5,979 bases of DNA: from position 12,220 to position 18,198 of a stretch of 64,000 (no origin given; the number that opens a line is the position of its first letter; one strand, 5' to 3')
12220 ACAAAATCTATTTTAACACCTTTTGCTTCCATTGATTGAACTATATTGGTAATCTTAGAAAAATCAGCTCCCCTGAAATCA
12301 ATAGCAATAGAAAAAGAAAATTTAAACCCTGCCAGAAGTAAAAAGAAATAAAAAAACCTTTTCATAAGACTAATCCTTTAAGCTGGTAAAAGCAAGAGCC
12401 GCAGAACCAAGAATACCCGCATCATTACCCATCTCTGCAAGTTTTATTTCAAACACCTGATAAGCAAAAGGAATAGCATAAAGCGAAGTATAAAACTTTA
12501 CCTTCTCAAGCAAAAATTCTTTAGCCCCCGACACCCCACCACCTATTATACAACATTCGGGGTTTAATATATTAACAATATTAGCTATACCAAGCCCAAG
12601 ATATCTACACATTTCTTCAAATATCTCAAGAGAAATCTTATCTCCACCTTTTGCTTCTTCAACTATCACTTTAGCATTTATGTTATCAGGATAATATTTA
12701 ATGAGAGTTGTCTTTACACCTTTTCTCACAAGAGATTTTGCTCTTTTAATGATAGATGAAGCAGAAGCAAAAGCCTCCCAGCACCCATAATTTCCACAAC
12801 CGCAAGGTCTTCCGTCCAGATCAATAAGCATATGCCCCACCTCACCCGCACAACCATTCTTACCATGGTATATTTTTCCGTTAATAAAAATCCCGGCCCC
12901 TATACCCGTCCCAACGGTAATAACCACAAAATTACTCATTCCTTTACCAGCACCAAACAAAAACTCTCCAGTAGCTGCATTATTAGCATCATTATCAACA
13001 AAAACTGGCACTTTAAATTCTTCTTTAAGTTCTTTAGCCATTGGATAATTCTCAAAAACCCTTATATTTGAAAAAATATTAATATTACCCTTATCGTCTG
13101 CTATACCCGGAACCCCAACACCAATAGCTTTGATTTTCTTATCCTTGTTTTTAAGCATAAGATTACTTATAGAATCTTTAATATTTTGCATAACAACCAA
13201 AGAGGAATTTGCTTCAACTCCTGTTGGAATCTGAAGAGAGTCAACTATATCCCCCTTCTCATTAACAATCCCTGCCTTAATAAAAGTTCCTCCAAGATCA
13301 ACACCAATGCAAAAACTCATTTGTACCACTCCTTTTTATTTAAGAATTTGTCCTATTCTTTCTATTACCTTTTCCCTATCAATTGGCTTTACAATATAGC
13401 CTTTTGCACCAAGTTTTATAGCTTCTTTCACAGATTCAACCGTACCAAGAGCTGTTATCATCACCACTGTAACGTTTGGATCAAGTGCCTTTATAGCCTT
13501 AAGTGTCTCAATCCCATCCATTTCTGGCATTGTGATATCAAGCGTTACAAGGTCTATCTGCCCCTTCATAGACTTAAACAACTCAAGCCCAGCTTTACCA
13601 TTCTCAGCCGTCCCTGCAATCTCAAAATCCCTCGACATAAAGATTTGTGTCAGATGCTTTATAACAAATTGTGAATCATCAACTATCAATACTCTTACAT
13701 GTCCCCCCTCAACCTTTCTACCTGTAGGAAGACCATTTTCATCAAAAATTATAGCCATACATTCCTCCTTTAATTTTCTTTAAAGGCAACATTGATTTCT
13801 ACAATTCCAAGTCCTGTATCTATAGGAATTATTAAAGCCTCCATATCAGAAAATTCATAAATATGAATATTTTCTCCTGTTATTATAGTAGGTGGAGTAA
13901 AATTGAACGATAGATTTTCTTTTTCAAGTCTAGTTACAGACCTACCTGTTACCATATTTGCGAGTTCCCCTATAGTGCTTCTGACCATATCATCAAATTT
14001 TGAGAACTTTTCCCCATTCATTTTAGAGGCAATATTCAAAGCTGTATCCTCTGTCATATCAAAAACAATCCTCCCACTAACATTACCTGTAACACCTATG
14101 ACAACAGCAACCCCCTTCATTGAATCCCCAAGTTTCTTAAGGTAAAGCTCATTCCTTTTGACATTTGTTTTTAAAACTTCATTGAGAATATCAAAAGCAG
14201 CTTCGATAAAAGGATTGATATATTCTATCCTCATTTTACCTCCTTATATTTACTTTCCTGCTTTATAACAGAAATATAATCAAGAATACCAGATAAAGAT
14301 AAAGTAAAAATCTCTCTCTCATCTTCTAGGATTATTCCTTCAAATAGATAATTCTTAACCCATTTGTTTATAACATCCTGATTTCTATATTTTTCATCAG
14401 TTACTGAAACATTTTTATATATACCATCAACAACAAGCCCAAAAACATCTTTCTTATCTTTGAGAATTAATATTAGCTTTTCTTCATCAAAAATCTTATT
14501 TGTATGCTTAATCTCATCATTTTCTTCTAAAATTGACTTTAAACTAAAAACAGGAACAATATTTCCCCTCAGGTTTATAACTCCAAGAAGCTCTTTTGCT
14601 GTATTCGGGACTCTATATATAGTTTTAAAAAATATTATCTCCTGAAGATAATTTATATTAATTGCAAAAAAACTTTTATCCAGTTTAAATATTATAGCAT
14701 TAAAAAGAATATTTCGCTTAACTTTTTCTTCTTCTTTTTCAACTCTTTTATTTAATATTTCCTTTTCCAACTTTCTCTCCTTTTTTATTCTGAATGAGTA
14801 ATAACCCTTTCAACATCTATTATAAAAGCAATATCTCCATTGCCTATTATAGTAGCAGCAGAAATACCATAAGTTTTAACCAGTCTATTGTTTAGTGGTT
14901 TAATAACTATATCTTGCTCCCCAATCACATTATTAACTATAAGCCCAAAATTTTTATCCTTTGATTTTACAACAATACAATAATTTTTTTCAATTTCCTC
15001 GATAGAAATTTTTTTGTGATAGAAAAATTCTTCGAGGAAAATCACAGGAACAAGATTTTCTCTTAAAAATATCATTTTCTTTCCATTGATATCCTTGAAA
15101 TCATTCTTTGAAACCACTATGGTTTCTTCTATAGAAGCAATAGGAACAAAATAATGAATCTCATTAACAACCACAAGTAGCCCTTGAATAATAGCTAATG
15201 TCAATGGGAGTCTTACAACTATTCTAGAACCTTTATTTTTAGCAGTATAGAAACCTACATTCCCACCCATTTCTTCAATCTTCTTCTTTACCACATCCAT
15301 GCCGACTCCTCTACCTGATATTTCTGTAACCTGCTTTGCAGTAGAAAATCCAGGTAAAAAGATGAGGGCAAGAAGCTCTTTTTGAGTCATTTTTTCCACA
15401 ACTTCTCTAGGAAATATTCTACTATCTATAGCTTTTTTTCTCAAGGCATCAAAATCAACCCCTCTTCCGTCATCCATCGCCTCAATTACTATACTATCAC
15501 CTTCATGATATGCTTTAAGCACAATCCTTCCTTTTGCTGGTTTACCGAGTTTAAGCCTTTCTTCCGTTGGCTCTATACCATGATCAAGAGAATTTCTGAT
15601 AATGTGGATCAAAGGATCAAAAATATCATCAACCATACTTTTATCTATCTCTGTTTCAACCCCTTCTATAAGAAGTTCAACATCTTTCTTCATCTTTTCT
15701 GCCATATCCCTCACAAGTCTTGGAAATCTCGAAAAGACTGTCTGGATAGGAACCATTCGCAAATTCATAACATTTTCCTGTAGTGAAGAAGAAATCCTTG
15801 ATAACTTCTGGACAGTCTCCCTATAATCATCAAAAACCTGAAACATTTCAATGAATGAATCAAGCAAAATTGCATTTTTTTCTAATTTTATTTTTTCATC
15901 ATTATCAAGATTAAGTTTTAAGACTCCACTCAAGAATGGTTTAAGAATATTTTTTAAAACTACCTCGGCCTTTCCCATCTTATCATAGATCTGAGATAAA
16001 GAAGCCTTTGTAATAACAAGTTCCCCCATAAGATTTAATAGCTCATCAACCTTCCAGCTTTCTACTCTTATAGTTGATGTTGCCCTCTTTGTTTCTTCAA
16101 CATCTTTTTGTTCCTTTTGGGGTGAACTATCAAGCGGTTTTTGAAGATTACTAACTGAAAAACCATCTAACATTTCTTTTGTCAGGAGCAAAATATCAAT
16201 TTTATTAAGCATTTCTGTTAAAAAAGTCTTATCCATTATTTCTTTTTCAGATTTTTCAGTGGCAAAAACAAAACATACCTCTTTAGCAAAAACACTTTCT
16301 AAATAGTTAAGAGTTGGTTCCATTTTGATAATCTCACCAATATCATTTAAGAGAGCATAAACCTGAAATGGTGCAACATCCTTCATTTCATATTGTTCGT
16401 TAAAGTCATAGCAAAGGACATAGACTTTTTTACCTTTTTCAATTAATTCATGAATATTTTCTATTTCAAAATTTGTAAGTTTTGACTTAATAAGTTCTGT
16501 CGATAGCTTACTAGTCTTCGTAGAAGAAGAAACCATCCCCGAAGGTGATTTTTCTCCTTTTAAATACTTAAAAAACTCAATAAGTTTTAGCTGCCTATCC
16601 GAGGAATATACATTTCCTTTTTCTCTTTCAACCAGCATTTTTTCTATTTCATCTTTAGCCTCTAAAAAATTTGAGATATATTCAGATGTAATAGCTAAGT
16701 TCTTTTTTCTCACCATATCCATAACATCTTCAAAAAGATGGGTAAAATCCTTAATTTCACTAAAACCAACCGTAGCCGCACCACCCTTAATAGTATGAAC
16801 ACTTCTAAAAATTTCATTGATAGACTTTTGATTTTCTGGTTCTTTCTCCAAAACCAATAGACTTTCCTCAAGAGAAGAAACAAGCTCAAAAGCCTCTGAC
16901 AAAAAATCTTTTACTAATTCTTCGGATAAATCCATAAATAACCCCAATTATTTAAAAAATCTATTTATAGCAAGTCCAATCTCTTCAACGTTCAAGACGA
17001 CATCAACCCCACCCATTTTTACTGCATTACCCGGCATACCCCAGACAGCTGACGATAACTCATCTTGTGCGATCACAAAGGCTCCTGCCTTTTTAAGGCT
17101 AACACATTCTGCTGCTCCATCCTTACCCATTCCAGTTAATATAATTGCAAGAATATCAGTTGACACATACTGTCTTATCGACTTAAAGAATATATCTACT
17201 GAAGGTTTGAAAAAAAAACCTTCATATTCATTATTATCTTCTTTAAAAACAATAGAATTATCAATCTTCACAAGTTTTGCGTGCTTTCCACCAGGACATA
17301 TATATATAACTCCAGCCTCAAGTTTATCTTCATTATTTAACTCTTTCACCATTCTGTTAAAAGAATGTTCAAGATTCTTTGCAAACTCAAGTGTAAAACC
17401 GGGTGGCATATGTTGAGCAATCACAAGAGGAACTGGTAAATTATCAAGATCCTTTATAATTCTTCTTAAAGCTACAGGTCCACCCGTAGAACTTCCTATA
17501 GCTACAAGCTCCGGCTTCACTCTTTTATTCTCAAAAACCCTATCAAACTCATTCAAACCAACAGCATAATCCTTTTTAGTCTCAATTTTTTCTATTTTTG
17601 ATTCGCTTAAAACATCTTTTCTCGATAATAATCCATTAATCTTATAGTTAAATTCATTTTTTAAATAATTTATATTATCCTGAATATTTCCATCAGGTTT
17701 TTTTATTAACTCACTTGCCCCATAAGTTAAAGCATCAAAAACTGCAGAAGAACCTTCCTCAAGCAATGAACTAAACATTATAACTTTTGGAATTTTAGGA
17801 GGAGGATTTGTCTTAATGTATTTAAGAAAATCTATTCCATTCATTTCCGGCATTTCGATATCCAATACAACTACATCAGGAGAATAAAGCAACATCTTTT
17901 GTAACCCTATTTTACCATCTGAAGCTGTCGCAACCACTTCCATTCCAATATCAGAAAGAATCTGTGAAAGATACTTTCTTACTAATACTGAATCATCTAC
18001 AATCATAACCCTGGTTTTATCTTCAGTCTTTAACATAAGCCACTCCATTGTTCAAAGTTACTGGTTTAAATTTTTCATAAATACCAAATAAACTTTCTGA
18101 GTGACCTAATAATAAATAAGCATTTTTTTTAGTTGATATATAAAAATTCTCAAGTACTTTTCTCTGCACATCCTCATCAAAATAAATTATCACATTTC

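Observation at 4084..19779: A 15.6-kb, 17-gene uninterrupted gene train links an MCP-less che core to an HD-GYP regulator, a sensor-less sigma-54 activator and a caspase-like lipoprotein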

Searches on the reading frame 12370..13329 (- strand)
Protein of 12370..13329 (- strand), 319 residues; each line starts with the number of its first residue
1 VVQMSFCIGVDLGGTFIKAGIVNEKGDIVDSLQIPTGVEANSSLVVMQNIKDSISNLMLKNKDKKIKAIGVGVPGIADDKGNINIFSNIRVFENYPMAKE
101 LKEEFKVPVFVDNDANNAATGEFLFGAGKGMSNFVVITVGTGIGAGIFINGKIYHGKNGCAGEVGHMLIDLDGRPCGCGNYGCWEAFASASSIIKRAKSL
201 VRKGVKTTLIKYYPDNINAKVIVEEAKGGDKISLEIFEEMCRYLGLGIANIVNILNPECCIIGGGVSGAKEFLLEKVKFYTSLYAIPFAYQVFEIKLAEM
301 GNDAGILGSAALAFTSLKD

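Call 4: search_protein_families(library=pfam, proteins=[window:12370-13329:-], max_evalue=0.01)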
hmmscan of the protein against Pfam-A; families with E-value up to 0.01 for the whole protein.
window:12370-13329:- (319 aa): 3 families
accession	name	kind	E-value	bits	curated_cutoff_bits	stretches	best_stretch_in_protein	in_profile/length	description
PF00480.26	ROK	-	1.2e-74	251.9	22.9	1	7-313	1-291/294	ROK family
PF01869.26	BcrAD_BadFG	-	2.1e-07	31.2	31.5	1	8-80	1-76/271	BadF/BadG/BcrA/BcrD ATPase family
PF00370.27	FGGY_N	-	6.6e-05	23.1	28.8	1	7-71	2-75/245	FGGY family of carbohydrate kinases, N-terminal domain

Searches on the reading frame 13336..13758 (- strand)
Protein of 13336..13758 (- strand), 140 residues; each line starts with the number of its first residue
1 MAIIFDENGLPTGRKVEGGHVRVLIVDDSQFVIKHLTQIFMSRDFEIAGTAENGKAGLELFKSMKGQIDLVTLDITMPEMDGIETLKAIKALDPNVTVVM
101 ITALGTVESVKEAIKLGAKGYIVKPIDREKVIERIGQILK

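Call 4: search_protein_families(library=pfam, proteins=[window:13336-13758:-], max_evalue=0.01)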
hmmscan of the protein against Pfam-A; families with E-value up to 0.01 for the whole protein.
window:13336-13758:- (140 aa): 2 families
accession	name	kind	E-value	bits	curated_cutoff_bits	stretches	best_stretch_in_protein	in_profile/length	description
PF00072.30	Response_reg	-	2.8e-30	105.2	30.2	1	23-135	1-110/111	Response regulator receiver domain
PF21332.3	AmiR_N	-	0.0076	16.7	27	0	63-133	36-105/111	AmiR, N-terminal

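Call 11: find_related_loci(query=window:13336-13758:-, collection=genome_contigs, flank=10000)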
Query window:13336-13758:- (140 aa) in genome_contigs; peptide patterns used: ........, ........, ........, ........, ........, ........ (x = any residue, [..] = any of these).
599 stretches matched a pattern (row limit reached: there are more); 588 encode a relative of the query (tblastn E <= 1e-3); the best 80 are kept; 80 distinct loci.
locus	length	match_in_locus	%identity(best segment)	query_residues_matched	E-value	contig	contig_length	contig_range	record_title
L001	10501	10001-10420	84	1-140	3e-77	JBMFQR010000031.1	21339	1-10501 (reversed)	MAG: Brevinematia bacterium isolate KM4344-20 NODE_31_length_21339_cov_13.342771, whole genome shotgun sequence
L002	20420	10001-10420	79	1-140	1e-73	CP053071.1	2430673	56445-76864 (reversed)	Brevinematales bacterium NS chromosome, complete genome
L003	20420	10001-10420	79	1-140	3e-73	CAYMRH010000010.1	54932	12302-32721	MAG TPA_asm: uncultured Brevinematales bacterium isolate binchicken_co66_271 genome assembly, contig: NODE_1064_length_5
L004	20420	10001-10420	79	1-140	5e-73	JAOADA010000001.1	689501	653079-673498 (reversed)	MAG: Brevinematales bacterium isolate SKW221 NODE_1_length_689501_cov_16.426560, whole genome shotgun sequence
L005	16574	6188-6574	51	11-139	9e-41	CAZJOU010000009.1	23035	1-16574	MAG TPA_asm: uncultured Treponema sp. isolate SRP225648_co1_446 genome assembly, contig: NODE_5107_length_23035_cov_14.8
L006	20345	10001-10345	49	22-138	1e-31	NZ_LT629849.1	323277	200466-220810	Romboutsia timonensis strain Marseille-P326, whole genome shotgun sequence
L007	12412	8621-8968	49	22-139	1e-31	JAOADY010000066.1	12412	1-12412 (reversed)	MAG: Caloramator sp. isolate SKW245 k141_1085739, whole genome shotgun sequence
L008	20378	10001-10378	45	9-139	9e-32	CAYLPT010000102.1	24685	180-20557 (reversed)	MAG TPA_asm: uncultured bacterium isolate SRP231805_co4_139 genome assembly, contig: k141_340711, whole genome shotgun s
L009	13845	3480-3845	49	17-138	4e-33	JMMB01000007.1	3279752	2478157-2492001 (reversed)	Peptostreptococcaceae bacterium VA2 CY40DRAFT_scf7180000000022_quiver.5_C, whole genome shotgun sequence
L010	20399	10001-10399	44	5-139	1e-31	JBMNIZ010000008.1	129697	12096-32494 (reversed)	MAG: Bacillota bacterium isolate SBF912LR0HQ0200 contig_47359, whole genome shotgun sequence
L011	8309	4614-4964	48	22-140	8e-32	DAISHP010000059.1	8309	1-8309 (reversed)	MAG TPA_asm: Bacillota bacterium isolate CTOTU1360 NODE_708_length_8309_cov_3.773807, whole genome shotgun sequence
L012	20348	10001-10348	48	22-139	3e-31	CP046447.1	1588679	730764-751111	Bacterium 3DAC strain 3DAC chromosome, complete genome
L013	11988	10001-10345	49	22-138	6e-31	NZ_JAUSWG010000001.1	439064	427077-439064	Paraclostridium ghonii strain DSM 15049 Ga0480186_01, whole genome shotgun sequence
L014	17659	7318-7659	51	23-138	8e-31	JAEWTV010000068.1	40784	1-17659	MAG: Bacillota bacterium isolate OH_SDB_158 k127_473978, whole genome shotgun sequence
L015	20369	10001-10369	46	17-139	1e-30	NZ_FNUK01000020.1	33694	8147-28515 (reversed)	Caloramator fervidus strain DSM 5463, whole genome shotgun sequence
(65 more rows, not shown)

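Call 18: search_protein_families(library=pfam, proteins=[L002:13707-14561:+, L002:14572-15663:+, L002:15660-16478:+, L002:3631-4959:+, L003:14760-15419:+, L003:19326-19970:+, L003:11431-12618:+, L002:11398-12444:+, L003:12504-12965:+], max_evalue=0.01)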
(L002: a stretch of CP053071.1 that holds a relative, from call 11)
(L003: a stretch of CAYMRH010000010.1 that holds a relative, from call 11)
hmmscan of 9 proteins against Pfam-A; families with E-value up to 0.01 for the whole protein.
L002:13707-14561:+ (284 aa): 4 families
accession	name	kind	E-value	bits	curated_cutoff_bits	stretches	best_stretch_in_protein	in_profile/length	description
PF00551.24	Formyl_trans_N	-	6.1e-42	143.8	26.1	1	89-265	2-181/181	Formyl transferase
PF01842.31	ACT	-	4.8e-08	33.1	27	1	6-66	2-59/66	ACT domain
PF24914.1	ACR10_N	-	0.00059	19.7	27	1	6-42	12-48/80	ACT domain-containing protein ACR10, N-terminal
PF13291.12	ACT_4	-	0.0023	19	27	0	9-51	11-53/80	ACT domain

L002:14572-15663:+ (363 aa): 2 families
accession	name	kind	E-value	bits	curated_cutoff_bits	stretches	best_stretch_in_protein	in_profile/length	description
PF16561.11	AMPK1_CBM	-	4.7e-23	81.6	26.8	3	283-361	5-79/85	Glycogen recognition site of AMP-activated protein kinase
PF02922.24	CBM_48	-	6.3e-11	42.9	22.4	1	289-338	21-72/83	Carbohydrate-binding module 48 (Isoamylase N-terminal domain)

L002:15660-16478:+ (272 aa): 0 families

L002:3631-4959:+ (442 aa): 0 families

L003:14760-15419:+ (219 aa): 0 families

L003:19326-19970:+ (214 aa): 0 families

L003:11431-12618:+ (395 aa): 0 families

L002:11398-12444:+ (348 aa): 0 families

L003:12504-12965:+ (153 aa): 1 family
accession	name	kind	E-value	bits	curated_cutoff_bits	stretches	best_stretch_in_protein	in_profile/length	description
PF01713.27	Smr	-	2.4e-07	31.3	25.7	1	70-144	1-74/77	Smr domain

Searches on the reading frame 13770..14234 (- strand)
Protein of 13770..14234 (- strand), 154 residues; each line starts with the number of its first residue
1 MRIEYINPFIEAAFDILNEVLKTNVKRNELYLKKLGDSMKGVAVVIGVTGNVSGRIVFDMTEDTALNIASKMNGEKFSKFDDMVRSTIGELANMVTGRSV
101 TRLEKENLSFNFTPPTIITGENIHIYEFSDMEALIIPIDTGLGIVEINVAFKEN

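Call 4: search_protein_families(library=pfam, proteins=[window:13770-14234:-], max_evalue=0.01)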
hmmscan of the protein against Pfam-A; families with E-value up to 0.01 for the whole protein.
window:13770-14234:- (154 aa): 2 families
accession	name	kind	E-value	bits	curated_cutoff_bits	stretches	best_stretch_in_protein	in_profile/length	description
PF13690.11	CheX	-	4.6e-22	78.3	27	1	42-138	1-93/94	Chemotaxis phosphatase CheX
PF04509.17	CheC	-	4.4e-08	33.4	22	1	83-118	1-37/38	CheC-like family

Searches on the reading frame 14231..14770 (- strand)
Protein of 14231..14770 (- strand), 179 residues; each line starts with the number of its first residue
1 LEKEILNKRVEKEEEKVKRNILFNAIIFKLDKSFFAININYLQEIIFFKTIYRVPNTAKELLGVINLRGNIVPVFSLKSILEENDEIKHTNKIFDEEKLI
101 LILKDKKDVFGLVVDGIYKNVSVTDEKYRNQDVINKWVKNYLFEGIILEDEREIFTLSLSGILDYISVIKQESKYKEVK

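Call 4: search_protein_families(library=pfam, proteins=[window:14231-14770:-], max_evalue=0.01)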
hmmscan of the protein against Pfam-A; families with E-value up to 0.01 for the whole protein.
window:14231-14770:- (179 aa): 1 family
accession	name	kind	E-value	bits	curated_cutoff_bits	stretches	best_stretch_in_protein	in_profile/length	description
PF01584.24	CheW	-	1.1e-23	83.9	23.5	1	26-164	3-135/138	CheW-like domain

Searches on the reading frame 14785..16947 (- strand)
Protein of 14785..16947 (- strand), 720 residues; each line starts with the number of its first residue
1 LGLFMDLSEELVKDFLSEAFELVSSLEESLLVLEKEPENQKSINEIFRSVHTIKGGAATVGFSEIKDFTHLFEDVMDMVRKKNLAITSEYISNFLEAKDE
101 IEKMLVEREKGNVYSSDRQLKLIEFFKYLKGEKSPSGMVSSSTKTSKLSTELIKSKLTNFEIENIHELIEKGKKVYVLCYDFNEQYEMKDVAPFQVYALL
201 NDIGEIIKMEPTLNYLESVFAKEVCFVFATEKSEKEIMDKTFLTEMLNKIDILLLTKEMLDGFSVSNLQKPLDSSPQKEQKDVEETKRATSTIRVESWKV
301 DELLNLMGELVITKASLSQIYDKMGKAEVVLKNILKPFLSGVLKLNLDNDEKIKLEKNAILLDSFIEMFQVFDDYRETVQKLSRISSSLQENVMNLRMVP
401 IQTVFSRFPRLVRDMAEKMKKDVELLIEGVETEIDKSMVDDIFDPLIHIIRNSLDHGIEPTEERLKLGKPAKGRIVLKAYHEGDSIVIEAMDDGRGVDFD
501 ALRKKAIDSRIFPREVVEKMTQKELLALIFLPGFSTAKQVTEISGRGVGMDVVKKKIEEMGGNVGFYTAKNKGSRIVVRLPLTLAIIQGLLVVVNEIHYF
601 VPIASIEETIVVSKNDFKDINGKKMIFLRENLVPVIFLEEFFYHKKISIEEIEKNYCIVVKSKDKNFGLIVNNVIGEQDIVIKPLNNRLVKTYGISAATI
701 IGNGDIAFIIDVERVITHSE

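Call 4: search_protein_families(library=pfam, proteins=[window:14785-16947:-], max_evalue=0.01)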
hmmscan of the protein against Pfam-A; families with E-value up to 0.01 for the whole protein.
window:14785-16947:- (720 aa): 5 families
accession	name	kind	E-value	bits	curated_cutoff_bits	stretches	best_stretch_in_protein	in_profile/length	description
PF01584.24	CheW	-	1.7e-22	80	23.5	1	588-719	1-137/138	CheW-like domain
PF02895.20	H-kinase_dim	-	5.6e-16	59.2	23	1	291-395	2-67/68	Signal transducing histidine kinase, homodimeric domain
PF01627.28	Hpt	-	8e-16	58.5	24.6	1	10-101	1-78/84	Hpt domain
PF02518.31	HATPase_c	-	4.2e-14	53.4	26.4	1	445-583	5-110/111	Histidine kinase-, DNA gyrase B-, and HSP90-like ATPase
PF07194.16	P2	-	4.9e-07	30.2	23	1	176-240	2-67/81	P2 response regulator binding domain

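Call 6: find_encoding_contigs(protein=window:14785-16947:-, flank=10000, max_places=6)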
Protein window:14785-16947:- (720 aa): no gene with exactly this product is on record in the collection.

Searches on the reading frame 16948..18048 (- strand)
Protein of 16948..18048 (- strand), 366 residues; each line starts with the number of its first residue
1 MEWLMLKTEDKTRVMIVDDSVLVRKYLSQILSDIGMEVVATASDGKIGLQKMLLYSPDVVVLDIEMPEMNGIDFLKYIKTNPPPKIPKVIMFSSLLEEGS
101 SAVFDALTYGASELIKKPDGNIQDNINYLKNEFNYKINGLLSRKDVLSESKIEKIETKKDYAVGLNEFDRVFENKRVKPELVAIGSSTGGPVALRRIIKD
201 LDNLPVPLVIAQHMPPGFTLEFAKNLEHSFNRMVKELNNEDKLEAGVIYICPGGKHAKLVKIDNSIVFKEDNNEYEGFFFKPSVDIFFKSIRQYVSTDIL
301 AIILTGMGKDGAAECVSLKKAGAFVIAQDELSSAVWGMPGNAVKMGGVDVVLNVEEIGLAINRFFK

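Call 4: search_protein_families(library=pfam, proteins=[window:16948-18048:-], max_evalue=0.01)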
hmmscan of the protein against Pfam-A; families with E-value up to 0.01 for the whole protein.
window:16948-18048:- (366 aa): 2 families
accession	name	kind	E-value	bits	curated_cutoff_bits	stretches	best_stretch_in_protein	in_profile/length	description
PF01339.22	CheB_methylest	-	5e-53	179.8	24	1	182-360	1-173/174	CheB methylesterase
PF00072.30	Response_reg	-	5.4e-22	78.5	30.2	1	14-118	1-100/111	Response regulator receiver domain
